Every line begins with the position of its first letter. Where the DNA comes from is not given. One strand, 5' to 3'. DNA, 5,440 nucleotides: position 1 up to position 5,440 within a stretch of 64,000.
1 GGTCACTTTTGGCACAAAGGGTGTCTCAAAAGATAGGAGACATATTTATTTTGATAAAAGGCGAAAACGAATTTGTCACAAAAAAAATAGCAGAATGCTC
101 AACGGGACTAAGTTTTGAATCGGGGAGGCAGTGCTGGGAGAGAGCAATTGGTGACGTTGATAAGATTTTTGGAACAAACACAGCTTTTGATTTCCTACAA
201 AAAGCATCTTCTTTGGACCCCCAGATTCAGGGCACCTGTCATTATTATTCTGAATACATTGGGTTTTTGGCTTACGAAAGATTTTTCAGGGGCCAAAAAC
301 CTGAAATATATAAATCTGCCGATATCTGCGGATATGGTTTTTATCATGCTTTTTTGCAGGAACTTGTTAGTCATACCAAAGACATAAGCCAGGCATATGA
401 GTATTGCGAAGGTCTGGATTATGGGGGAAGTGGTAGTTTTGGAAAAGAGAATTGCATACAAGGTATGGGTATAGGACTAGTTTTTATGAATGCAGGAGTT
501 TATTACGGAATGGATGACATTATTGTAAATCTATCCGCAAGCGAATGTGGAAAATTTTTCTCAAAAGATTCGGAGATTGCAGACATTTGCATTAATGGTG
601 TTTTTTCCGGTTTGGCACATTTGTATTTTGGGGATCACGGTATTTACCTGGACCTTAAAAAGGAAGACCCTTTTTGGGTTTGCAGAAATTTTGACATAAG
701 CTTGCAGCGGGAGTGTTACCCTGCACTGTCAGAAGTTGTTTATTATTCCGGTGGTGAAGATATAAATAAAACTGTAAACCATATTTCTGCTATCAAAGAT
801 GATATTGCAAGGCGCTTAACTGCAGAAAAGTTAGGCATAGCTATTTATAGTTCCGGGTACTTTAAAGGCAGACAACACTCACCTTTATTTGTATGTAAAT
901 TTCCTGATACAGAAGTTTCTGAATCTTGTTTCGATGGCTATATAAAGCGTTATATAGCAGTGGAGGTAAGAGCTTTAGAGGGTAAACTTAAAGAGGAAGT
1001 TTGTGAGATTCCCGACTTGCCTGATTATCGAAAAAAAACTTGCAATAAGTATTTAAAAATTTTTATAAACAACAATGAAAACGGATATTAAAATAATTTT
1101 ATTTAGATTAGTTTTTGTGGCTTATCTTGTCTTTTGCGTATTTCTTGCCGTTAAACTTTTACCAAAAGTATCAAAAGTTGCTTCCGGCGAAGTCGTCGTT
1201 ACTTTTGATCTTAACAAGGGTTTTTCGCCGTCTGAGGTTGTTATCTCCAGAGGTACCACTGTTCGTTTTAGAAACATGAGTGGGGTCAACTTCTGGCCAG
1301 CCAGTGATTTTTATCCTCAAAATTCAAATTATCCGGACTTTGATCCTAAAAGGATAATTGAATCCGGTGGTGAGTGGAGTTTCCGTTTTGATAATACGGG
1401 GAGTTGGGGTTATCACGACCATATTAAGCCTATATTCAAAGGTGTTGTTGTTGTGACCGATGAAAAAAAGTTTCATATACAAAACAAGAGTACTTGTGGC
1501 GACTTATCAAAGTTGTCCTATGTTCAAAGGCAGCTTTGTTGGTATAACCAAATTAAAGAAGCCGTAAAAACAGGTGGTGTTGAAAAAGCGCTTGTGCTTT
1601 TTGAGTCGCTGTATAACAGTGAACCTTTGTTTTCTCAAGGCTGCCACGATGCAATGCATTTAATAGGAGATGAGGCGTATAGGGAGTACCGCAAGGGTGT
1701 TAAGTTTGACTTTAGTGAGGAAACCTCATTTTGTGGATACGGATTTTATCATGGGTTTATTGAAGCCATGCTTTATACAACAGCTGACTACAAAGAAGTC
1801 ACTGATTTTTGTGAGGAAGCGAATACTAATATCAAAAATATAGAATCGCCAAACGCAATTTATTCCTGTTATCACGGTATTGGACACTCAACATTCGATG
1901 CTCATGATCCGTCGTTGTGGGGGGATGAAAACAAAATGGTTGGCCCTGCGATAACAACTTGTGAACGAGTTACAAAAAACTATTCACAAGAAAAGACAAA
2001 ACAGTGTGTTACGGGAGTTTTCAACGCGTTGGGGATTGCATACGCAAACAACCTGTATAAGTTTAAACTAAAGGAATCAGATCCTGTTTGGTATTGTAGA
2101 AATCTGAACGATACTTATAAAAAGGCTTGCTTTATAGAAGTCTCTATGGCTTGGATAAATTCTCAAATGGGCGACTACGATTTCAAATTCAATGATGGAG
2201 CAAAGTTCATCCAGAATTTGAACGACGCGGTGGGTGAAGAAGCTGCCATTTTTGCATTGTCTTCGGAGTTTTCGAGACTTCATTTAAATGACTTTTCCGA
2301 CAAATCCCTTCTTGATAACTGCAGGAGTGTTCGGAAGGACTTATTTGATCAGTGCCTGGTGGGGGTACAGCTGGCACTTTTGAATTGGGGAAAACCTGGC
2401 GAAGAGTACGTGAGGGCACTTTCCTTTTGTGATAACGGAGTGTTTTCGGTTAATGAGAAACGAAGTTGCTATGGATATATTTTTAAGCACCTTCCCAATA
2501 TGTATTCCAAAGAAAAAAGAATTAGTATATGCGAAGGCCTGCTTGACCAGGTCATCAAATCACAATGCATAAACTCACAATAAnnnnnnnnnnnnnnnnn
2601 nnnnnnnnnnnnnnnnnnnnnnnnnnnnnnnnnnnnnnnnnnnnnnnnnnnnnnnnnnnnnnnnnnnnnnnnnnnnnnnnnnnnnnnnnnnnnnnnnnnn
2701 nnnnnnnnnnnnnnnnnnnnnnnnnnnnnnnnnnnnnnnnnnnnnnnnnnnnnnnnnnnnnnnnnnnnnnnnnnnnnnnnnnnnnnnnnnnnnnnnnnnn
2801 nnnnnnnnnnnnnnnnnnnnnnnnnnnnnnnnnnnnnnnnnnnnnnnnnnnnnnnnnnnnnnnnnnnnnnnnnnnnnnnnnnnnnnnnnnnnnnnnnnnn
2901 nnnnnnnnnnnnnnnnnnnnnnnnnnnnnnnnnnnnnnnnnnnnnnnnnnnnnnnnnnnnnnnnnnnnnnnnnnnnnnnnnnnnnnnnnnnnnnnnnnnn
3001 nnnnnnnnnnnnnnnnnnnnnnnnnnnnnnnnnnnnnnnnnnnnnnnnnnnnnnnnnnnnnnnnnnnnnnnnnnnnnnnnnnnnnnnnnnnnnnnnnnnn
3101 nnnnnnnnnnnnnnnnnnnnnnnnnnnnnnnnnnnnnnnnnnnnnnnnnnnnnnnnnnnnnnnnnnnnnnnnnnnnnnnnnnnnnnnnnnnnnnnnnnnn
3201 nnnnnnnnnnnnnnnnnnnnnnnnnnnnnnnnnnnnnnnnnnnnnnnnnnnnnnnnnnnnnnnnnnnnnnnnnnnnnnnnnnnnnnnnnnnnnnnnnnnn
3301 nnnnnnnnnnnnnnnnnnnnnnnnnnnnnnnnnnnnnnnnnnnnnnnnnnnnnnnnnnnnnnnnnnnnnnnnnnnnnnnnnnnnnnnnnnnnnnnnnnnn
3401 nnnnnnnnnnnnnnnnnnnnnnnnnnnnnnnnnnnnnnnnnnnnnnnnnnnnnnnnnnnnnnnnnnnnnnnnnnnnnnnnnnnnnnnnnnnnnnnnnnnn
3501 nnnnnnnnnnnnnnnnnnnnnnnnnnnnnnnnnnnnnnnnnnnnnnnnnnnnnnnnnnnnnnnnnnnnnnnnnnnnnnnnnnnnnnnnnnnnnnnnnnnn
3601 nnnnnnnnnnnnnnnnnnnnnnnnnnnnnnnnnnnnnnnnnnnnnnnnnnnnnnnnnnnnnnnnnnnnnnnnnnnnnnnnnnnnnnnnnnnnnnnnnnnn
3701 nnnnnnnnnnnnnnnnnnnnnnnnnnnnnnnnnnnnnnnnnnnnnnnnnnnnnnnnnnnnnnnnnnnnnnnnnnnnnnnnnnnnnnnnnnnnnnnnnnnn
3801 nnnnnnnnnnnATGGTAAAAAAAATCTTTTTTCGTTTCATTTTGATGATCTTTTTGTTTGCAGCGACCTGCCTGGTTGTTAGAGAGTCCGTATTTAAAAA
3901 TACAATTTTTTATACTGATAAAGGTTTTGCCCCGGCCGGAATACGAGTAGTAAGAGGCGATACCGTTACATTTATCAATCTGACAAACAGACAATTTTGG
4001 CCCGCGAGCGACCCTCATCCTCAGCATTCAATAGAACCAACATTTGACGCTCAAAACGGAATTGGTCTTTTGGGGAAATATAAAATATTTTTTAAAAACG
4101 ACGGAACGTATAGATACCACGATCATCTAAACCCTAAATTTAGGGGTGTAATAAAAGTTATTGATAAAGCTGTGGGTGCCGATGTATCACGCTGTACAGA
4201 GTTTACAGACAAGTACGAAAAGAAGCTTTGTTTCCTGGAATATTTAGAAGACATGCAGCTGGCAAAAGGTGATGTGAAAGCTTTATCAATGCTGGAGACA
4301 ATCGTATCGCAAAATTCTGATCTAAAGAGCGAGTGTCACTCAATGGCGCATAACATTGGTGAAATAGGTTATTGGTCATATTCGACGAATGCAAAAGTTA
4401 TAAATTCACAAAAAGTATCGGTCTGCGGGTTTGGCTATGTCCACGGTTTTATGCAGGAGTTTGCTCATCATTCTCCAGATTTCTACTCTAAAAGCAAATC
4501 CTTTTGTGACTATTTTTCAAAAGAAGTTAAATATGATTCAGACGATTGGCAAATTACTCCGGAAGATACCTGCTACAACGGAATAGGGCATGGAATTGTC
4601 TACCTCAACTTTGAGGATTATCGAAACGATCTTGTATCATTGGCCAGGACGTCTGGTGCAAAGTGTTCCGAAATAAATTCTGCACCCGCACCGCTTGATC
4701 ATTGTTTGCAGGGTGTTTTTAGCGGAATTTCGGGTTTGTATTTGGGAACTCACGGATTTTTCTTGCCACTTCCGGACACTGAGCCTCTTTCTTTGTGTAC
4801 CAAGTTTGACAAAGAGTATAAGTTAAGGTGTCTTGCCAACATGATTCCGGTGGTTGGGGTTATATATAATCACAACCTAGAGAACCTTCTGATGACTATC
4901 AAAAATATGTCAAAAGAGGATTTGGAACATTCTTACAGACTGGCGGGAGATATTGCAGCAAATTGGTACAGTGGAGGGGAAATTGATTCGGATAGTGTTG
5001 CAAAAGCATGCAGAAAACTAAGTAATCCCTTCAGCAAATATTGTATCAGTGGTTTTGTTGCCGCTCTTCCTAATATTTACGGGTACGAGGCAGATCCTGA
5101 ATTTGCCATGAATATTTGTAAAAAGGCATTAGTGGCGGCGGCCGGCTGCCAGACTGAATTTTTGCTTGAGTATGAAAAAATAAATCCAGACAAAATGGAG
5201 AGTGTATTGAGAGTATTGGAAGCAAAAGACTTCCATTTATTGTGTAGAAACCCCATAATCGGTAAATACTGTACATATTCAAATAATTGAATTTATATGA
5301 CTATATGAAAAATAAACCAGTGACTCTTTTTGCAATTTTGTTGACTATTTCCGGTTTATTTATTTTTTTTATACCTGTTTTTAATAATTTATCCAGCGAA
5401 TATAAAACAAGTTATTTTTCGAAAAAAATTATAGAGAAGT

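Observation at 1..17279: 17-kb co-directional array of 13 paralogous secreted Cys/His-rich repeat proteins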

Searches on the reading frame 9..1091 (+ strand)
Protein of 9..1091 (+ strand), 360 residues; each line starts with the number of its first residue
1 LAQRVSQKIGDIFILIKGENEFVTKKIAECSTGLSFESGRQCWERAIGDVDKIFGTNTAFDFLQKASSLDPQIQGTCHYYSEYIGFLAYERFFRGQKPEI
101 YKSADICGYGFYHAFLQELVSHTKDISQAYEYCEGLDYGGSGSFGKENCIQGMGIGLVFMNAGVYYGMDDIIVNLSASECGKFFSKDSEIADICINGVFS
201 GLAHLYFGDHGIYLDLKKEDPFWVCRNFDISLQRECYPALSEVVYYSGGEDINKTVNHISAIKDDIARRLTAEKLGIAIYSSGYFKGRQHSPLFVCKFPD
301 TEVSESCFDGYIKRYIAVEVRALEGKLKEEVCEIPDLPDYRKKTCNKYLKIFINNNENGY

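Call 3: search_protein_families(library=pfam, max_evalue=0.1, proteins=[window:9-1091:+])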
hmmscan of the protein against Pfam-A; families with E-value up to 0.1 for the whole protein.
window:9-1091:+ (360 aa): 0 families

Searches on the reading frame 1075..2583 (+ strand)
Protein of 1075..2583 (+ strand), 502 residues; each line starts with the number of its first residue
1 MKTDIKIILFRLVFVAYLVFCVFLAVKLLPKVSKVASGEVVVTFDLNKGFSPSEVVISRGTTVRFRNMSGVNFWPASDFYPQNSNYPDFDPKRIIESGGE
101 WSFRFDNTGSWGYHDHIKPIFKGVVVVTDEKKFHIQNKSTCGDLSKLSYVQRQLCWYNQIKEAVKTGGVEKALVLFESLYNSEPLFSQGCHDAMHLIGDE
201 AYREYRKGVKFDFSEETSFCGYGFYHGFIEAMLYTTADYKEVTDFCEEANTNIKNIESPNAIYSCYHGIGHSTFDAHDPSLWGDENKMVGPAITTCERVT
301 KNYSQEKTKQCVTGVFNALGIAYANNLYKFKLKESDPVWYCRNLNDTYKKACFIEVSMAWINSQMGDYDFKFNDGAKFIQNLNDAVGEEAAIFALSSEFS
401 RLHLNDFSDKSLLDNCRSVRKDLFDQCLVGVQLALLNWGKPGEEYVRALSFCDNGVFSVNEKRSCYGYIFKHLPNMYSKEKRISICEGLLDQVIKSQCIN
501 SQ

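Call 3: search_protein_families(library=pfam, max_evalue=0.1, proteins=[window:1075-2583:+])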
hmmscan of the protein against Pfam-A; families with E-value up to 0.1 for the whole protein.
window:1075-2583:+ (502 aa): 1 family
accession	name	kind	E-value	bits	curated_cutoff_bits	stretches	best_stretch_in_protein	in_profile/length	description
PF13473.12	Cupredoxin_1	-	0.072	13.6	27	0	32-127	13-104/104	Cupredoxin-like domain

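Call 6: search_protein_families(library=ncbifam, max_evalue=0.1, proteins=[window:1075-2583:+])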
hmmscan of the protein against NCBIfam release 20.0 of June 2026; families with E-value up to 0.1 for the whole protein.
window:1075-2583:+ (502 aa): 0 families

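Call 7: search_solved_structures(query=A1, max_evalue=10, show_alignments=2)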
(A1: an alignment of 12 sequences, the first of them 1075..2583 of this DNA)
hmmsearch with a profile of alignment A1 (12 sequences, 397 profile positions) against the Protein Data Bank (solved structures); distinct sequences matched with E-value up to 10: 1.
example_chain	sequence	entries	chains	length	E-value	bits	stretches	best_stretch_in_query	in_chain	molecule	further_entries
2kc7_A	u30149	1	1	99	0.79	11.7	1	57-111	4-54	bfr218_protein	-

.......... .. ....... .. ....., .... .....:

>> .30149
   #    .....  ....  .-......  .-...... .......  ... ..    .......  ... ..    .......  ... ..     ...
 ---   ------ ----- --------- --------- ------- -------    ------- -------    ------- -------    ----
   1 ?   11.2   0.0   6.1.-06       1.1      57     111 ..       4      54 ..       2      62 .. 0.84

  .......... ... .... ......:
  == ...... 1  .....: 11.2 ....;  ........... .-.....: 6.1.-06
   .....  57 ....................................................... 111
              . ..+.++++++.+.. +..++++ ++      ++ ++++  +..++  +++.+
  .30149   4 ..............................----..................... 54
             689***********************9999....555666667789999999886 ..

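Call 37: search_protein_representatives(alignment_id=A1)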
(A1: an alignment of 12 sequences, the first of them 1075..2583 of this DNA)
Query: 12 sequences, 397 profile positions. Proteins with E-value up to 0.001 (for the whole library): 6367; up to 1e-10: 4546; up to 1e-30: 910. The best 150 are listed.
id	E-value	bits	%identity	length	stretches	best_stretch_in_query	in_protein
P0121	7.4e-180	614.4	-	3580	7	51-393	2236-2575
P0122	6.1e-133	459.9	-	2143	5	89-393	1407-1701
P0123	1.6e-115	402.6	-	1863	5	41-393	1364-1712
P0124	1.9e-105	369.4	-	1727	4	88-393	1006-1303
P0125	2.9e-101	355.6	-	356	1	1-364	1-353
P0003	2.1e-96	339.6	-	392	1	30-393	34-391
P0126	6.2e-92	324.9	-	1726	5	52-393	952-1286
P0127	4.0e-87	309.1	-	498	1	18-393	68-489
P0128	2.3e-85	303.2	-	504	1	6-393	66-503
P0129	3.1e-85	302.9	-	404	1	8-393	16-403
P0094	2.5e-83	296.6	-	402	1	2-394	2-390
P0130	2.4e-82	293.3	-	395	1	9-393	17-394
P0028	2.7e-82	293.2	-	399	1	4-392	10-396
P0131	5.3e-82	292.2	-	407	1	36-393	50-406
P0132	6.4e-82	291.9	-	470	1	22-393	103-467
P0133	4.0e-80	286.0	-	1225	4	53-393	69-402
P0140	2.5e-78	280.1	-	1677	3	54-395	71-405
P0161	1.0e-73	265.0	-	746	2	56-393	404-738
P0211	1.8e-69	251.0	-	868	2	9-393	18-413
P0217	3.2e-69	250.1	-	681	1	41-393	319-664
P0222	4.9e-69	249.5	-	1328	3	52-393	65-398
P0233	2.3e-68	247.3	-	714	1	41-393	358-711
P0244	8.8e-68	245.4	-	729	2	42-392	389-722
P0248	1.8e-67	244.4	-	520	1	18-393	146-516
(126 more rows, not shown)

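Call 38: search_protein_families(library=pfam, max_evalue=0.01, proteins=[P0217, P0233, P0161, P0244, P0140, P0133, P0222, P0211, P0248])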
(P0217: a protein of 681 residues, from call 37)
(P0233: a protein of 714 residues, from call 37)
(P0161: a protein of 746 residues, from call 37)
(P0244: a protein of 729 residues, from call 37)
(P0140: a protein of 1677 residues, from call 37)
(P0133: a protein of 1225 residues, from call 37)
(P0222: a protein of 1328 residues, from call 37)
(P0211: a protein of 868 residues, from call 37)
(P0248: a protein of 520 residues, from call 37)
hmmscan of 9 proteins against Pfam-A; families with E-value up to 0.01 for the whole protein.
P0217 (681 aa): 5 families
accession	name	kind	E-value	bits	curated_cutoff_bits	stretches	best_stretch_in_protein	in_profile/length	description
PF02230.22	Abhydrolase_2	-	9.4e-09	35.9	23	1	55-204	9-149/217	Phospholipase/Carboxylesterase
PF01738.24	DLH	-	0.00015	21.9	21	0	54-193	8-129/217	Dienelactone hydrolase family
PF20434.5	BD-FAE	-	0.0014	18.6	26.8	0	152-181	81-110/215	BD-FAE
PF07859.19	Abhydrolase_3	-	0.0044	17.3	25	0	138-184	49-95/210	alpha/beta hydrolase fold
PF00756.26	Esterase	-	0.0089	16.3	22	0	45-185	8-140/251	Putative esterase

P0233 (714 aa): 0 families

P0161 (746 aa): 0 families

P0244 (729 aa): 0 families

P0140 (1677 aa): 1 family
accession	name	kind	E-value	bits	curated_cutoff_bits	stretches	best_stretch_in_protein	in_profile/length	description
PF14312.12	FG-GAP_2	-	1.7e-48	163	23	6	1391-1424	13-49/49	FG-GAP repeat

P0133 (1225 aa): 0 families

P0222 (1328 aa): 0 families

P0211 (868 aa): 1 family
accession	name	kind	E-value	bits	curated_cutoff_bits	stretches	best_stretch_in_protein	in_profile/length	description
PF13473.12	Cupredoxin_1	-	0.00022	21.6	27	1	774-866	17-104/104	Cupredoxin-like domain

P0248 (520 aa): 1 family
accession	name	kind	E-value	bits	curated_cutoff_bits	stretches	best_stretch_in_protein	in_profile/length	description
PF13473.12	Cupredoxin_1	-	0.0024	18.3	27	0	38-130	17-104/104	Cupredoxin-like domain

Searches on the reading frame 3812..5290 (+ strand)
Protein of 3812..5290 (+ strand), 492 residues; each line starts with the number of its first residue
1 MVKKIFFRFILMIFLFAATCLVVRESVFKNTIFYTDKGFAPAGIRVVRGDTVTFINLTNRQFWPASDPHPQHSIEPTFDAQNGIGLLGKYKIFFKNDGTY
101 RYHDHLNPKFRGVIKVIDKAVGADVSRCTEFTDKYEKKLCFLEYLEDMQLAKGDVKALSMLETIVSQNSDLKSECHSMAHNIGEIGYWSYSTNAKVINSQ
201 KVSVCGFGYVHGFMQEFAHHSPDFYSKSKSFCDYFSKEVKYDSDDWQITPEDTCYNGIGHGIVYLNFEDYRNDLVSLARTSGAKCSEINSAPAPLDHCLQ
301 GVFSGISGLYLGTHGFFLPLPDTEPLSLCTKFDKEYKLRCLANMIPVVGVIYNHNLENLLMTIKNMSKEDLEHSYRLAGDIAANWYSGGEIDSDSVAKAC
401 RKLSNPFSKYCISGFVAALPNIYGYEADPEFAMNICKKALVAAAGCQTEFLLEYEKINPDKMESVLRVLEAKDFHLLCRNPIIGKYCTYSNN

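Call 3: search_protein_families(library=pfam, max_evalue=0.1, proteins=[window:3812-5290:+])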
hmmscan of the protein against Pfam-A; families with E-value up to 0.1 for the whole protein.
window:3812-5290:+ (492 aa): 2 families
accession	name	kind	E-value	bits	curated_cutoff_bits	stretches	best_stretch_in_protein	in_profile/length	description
PF13473.12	Cupredoxin_1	-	0.015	15.8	27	1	13-114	6-102/104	Cupredoxin-like domain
PF06194.16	Phage_Orf51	-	0.063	13.7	27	0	97-121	34-58/80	Phage Conserved Open Reading Frame 51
